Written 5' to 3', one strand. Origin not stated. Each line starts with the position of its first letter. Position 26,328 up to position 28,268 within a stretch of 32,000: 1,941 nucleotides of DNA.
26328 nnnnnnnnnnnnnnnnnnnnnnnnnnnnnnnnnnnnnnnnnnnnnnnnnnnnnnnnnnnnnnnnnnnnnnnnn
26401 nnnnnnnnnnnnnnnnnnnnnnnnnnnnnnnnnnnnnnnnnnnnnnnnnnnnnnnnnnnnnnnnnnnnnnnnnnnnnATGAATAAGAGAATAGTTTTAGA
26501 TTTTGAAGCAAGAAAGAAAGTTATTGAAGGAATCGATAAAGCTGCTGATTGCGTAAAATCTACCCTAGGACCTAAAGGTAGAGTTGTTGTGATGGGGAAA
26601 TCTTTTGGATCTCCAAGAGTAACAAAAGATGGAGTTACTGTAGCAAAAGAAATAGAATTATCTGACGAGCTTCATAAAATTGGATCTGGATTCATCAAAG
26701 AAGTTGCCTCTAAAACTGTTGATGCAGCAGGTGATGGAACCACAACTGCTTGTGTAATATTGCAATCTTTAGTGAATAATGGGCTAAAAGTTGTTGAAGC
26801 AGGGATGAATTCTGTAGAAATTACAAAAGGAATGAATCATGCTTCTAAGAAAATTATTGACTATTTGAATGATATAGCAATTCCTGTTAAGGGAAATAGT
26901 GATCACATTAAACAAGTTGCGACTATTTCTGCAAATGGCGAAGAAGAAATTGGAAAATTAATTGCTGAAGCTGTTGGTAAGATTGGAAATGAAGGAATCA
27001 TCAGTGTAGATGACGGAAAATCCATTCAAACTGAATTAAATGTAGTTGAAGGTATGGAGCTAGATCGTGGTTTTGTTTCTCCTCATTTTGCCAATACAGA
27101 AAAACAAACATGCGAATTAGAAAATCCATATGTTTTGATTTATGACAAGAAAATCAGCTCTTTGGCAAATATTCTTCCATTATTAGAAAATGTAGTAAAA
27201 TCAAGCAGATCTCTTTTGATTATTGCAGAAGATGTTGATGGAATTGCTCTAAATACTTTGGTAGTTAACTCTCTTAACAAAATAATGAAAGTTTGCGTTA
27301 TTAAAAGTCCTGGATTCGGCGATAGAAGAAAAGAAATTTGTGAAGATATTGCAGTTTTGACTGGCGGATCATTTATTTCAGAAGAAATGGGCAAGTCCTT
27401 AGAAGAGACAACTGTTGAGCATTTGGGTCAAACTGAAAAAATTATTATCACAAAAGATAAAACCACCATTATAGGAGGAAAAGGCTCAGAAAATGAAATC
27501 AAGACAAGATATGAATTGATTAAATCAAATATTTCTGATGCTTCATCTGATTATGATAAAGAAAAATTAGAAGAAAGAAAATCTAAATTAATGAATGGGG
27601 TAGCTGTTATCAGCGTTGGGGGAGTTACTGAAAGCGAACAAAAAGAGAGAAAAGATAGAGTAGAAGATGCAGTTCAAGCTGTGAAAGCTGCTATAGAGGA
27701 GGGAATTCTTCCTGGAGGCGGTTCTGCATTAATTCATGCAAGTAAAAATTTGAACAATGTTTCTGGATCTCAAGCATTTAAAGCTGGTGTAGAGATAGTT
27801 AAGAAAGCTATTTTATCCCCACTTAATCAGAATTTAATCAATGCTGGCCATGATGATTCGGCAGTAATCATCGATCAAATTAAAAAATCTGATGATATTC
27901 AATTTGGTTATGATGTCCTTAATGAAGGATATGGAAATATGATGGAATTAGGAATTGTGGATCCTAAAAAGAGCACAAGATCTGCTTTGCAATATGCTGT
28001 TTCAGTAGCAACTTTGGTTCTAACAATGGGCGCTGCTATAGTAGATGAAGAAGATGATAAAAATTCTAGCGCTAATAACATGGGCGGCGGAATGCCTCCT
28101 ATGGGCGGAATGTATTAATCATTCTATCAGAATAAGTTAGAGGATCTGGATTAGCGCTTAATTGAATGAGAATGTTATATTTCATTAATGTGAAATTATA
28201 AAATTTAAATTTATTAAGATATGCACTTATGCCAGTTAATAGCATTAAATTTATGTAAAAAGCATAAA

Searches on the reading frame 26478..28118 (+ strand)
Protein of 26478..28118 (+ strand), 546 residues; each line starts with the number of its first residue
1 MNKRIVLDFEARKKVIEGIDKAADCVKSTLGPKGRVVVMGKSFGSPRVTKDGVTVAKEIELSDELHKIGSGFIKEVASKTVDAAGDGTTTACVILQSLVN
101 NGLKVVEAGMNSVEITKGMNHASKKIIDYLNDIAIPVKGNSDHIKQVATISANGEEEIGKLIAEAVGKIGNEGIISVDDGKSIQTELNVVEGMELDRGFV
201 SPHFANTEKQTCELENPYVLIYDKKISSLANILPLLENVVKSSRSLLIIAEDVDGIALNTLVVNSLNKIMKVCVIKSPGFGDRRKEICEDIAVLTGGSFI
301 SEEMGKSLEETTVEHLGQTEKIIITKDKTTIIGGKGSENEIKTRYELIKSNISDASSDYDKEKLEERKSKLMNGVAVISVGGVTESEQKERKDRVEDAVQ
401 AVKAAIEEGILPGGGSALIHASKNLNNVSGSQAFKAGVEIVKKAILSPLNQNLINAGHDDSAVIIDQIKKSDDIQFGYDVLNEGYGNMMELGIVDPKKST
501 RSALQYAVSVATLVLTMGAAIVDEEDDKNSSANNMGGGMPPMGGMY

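Call 12: find_encoding_contigs(protein=window:26478-28118:+, flank=10000, max_places=4)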
Protein window:26478-28118:+ (546 aa): no gene with exactly this product is on record in the collection.

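Call 13: search_dna_similar(query=window:26478-28118:+, collection=plasmids, mode=protein, max_rows=5)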
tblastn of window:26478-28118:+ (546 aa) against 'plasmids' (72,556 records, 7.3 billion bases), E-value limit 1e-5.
Records with a match: 1752; places in all: 1973; records where one place covers at least 80% of the query: 1269.
Best place of each record, by identity: <60% 1752.
By first word of the organism name: Klebsiella 368; Escherichia 338; Sinorhizobium 197; Rhizobium 159; Enterobacter 95; Salmonella 68; Acinetobacter 50; Providencia 49; Ralstonia 45; Citrobacter 44; and 92 more.
By predicted mobility (MOB-suite, as given by PLSDB): conjugative 1191; non-mobilizable 353; mobilizable 208.
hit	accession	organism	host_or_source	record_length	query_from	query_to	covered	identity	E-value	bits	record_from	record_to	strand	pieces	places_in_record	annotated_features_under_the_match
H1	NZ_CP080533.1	Mesorhizobium sp. AR02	Oxytropis sp.,Cell culture,root nodule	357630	3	524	96%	52.1%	8e-147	474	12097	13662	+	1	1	groL: chaperonin GroEL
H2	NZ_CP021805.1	Sinorhizobium meliloti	Medicago truncatula,Single Cell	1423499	3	532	97%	51.1%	3e-146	472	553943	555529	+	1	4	none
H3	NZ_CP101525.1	Burkholderia arboris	mixed culture,soil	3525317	3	527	96%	51.6%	2e-148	478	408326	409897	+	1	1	none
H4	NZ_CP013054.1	Sinorhizobium americanum CCGM7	Phaseolus vulgaris,root nodules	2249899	3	523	95%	52.0%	4e-146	472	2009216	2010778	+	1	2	none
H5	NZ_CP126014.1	Bradyrhizobium japonicum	Glycine max,soybean,root nodule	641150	3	524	96%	51.9%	9e-148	476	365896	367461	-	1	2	groL: chaperonin GroEL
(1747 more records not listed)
